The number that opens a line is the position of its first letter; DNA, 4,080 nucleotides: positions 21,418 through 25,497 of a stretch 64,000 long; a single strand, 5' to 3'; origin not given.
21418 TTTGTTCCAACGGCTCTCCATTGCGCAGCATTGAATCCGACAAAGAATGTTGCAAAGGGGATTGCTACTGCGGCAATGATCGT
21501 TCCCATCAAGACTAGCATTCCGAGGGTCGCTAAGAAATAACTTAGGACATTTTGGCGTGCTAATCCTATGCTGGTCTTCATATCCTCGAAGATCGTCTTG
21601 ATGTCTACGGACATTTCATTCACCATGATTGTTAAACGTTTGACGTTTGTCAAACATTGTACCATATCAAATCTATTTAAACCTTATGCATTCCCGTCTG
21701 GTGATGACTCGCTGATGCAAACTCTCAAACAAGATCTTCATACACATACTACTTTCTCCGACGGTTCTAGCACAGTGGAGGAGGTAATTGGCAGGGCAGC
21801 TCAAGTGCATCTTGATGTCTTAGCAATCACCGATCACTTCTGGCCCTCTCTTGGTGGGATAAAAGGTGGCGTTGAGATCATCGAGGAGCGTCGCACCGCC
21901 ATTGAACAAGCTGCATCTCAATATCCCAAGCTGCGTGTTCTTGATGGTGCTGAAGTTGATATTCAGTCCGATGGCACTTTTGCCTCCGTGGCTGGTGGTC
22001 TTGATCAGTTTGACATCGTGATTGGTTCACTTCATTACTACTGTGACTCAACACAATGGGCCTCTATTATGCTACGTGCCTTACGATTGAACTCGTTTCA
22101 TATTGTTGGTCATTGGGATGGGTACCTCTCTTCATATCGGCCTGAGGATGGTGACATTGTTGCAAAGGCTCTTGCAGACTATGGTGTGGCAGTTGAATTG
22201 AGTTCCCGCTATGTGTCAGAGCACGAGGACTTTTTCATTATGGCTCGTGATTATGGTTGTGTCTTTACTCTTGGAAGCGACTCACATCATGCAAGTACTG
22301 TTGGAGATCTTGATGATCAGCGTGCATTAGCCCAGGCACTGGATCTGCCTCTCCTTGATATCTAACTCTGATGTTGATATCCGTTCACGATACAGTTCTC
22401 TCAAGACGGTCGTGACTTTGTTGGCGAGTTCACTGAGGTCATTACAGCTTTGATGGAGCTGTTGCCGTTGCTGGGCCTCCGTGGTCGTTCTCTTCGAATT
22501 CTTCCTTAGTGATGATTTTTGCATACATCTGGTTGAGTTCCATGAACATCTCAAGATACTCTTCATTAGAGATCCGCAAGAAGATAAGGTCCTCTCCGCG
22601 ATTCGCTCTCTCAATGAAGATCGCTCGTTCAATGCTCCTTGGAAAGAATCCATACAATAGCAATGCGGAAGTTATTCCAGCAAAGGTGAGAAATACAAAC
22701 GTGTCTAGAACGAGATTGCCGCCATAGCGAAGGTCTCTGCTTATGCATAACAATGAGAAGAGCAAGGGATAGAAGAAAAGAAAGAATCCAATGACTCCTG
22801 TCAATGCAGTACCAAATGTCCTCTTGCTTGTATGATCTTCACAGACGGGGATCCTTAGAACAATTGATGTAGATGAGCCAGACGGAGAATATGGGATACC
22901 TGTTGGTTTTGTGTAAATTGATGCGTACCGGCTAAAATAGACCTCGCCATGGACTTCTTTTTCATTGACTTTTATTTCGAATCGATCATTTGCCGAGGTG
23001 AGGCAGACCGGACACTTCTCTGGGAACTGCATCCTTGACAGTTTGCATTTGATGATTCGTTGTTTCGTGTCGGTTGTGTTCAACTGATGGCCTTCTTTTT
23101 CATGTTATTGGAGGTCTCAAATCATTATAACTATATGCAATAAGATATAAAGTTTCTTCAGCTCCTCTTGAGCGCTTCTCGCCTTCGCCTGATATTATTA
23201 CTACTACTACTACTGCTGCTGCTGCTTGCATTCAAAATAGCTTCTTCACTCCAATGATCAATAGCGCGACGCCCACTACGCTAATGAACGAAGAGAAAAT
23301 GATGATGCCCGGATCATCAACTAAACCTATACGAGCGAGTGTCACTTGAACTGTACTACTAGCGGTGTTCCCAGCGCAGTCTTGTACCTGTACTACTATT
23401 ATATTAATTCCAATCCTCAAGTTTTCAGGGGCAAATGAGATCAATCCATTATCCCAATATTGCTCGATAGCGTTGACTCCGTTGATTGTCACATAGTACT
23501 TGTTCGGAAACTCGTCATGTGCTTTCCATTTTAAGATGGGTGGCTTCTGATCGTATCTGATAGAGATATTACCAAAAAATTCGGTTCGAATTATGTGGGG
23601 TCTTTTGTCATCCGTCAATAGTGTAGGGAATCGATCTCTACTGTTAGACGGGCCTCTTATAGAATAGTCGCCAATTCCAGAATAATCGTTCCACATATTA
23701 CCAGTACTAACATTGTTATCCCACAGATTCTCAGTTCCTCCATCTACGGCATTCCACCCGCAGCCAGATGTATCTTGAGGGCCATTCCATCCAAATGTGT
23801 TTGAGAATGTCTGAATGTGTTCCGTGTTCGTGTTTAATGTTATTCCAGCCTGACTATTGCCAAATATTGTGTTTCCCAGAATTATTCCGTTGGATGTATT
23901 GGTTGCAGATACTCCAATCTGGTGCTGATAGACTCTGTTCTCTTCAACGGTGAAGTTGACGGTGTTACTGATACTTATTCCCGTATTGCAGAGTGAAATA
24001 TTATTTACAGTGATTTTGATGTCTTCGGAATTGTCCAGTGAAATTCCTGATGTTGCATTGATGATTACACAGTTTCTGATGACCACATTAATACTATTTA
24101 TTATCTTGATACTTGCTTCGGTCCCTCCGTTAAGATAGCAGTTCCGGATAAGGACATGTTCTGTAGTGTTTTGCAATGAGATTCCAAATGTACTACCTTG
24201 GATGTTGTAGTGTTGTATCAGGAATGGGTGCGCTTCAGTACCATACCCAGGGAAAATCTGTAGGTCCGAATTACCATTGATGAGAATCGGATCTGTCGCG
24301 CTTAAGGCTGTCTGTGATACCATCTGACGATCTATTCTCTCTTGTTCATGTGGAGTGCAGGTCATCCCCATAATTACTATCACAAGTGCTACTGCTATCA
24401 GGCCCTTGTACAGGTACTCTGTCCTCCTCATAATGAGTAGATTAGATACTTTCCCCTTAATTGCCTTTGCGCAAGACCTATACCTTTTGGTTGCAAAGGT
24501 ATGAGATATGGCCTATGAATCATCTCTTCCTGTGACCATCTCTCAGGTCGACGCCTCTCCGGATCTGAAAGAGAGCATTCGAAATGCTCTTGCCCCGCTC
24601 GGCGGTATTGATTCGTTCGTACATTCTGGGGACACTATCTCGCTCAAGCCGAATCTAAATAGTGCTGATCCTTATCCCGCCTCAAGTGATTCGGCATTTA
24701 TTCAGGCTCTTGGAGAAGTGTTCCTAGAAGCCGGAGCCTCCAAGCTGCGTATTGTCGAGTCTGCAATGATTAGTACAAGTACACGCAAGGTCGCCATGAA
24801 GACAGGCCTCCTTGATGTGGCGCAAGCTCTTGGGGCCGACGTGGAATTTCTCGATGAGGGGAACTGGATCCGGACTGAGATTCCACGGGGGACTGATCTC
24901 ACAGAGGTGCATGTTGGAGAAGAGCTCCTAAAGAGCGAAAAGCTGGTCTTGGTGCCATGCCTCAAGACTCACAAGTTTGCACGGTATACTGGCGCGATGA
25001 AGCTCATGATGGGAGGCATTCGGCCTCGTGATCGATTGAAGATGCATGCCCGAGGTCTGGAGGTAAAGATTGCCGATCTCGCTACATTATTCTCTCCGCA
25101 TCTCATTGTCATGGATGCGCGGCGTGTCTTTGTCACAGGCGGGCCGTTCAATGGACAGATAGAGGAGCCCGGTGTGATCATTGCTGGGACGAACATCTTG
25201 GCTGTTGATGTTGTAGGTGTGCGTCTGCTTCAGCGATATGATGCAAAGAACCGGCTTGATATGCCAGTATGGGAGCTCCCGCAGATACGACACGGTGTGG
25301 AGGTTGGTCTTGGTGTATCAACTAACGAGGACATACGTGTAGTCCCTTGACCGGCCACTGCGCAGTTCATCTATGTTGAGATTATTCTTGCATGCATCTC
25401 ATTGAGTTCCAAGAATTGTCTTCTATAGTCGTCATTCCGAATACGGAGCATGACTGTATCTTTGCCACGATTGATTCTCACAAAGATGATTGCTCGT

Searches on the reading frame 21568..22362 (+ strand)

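Call 27: search_protein_families(library=pfam, proteins=[window:21568-22362:+], max_evalue=0.001)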
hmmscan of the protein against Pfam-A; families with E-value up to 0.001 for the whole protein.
window:21568-22362:+ (265 aa): 1 family
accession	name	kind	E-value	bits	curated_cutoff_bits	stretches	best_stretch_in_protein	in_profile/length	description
PF02811.25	PHP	-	2.9e-12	47.7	26.4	1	56-204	1-154/164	PHP domain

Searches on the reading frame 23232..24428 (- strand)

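Call 27: search_protein_families(library=pfam, proteins=[window:23232-24428:-], max_evalue=0.001)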
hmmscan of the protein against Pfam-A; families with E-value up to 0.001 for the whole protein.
window:23232-24428:- (398 aa): 2 families
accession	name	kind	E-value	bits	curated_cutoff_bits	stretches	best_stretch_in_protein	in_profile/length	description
PF13229.12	Beta_helix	-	2.2e-14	53.8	25.9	1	82-240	2-157/158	Right handed beta helix region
PF05048.19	NosD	-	9.7e-12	45.2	23.6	1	67-251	25-212/212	Periplasmic copper-binding protein (NosD)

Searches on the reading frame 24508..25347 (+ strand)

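Call 27: search_protein_families(library=pfam, proteins=[window:24508-25347:+], max_evalue=0.001)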
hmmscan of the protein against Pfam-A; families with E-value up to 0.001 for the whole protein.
window:24508-25347:+ (280 aa): 1 family
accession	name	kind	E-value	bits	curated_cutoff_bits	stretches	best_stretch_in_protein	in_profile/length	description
PF04015.17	DUF362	-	1.2e-41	143.5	24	1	45-238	2-199/200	Domain of unknown function (DUF362)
